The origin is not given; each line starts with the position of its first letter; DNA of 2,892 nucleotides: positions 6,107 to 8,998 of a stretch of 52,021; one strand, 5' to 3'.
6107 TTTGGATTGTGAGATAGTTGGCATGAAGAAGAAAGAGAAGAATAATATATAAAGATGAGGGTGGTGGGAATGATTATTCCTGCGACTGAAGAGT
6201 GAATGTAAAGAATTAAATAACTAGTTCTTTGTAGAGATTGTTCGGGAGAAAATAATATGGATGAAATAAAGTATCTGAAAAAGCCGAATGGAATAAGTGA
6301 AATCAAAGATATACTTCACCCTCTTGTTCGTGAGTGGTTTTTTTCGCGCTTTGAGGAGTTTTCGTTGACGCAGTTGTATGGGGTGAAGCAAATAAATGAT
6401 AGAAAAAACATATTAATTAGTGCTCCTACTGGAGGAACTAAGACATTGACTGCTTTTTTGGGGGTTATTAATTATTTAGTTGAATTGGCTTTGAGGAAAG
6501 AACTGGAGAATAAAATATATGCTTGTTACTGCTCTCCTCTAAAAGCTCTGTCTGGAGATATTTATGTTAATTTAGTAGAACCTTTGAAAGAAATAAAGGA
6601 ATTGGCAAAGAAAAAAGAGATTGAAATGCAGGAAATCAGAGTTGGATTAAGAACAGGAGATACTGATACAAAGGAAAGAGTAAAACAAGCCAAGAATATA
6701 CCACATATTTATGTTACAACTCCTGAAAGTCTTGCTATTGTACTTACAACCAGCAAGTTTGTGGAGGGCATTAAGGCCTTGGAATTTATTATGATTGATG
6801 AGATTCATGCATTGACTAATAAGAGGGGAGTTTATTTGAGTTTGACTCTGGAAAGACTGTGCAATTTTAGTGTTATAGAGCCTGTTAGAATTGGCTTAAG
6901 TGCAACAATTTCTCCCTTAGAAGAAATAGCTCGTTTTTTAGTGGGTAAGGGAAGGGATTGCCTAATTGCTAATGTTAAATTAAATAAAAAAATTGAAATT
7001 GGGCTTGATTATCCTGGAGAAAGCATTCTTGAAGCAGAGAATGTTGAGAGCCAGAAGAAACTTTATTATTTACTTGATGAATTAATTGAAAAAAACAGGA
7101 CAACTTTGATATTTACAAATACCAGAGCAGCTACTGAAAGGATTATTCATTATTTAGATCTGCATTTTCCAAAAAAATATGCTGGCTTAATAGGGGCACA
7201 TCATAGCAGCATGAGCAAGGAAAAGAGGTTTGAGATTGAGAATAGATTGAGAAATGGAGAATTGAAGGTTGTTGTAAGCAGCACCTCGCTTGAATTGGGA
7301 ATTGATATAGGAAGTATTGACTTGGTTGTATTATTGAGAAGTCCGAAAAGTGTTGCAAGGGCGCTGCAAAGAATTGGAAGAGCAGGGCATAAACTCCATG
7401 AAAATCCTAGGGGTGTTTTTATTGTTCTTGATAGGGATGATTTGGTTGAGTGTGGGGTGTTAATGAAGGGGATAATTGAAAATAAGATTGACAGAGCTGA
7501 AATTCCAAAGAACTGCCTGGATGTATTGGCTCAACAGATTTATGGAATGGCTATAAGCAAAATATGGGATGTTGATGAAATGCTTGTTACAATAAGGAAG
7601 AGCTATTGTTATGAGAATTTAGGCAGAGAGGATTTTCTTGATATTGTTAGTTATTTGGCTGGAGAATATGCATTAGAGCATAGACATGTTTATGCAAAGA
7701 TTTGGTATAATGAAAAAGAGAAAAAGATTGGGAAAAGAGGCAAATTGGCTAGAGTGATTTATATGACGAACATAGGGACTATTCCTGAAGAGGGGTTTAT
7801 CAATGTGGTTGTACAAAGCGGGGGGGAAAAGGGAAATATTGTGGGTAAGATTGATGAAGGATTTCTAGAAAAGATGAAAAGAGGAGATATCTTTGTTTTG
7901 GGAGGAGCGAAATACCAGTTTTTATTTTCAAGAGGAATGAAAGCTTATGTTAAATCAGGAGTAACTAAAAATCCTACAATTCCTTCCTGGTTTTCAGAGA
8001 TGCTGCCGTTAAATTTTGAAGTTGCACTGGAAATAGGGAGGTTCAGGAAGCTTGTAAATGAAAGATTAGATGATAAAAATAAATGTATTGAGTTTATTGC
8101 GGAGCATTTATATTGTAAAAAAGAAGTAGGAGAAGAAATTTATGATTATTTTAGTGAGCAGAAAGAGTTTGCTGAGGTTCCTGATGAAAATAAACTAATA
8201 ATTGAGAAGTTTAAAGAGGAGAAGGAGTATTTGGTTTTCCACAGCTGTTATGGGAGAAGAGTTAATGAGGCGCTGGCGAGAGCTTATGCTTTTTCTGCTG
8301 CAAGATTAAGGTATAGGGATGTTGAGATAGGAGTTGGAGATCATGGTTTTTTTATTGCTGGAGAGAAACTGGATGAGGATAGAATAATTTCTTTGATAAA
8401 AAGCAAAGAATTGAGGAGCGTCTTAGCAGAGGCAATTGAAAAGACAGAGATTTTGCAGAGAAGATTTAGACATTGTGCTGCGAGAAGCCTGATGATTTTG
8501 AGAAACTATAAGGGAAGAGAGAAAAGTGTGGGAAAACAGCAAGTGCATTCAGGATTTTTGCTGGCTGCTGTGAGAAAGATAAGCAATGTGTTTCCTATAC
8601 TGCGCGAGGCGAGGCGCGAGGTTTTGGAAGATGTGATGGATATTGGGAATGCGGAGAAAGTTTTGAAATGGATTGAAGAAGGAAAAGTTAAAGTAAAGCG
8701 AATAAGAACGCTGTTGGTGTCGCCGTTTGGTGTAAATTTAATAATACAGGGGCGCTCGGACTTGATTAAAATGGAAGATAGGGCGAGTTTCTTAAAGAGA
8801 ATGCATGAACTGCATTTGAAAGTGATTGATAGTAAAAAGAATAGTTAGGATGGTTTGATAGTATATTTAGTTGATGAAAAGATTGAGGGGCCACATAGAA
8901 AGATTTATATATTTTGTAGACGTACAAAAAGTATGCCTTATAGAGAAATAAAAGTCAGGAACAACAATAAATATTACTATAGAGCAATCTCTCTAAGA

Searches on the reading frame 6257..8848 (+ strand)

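Call 84: search_protein_families(library=pfam, proteins=[window:6257-8848:+], max_evalue=0.0001)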
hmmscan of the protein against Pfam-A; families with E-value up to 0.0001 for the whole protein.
window:6257-8848:+ (863 aa): 6 families
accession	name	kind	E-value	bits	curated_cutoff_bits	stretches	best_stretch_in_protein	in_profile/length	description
PF08494.16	DEAD_assoc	-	3.2e-56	190.6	23.5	1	641-825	1-191/191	DEAD/H associated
PF19306.5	WH_Lhr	-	1.9e-34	118.9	27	1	406-572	3-165/168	Large helicase-related protein, winged helix domain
PF00271.37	Helicase_C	-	1.7e-21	77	23.5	1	272-377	6-107/110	Helicase conserved C-terminal domain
PF00270.35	DEAD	-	1e-20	74.6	26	1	39-222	4-165/167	DEAD/DEAH box helicase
PF04851.21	ResIII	-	4.2e-06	27.2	22.5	1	44-218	20-162/164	Type III restriction enzyme, res subunit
PF22590.2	Cas3-like_C_2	-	1.9e-05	25.3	27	0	281-376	3-101/106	CRISPR-associated nuclease/helicase Cas3, C-terminal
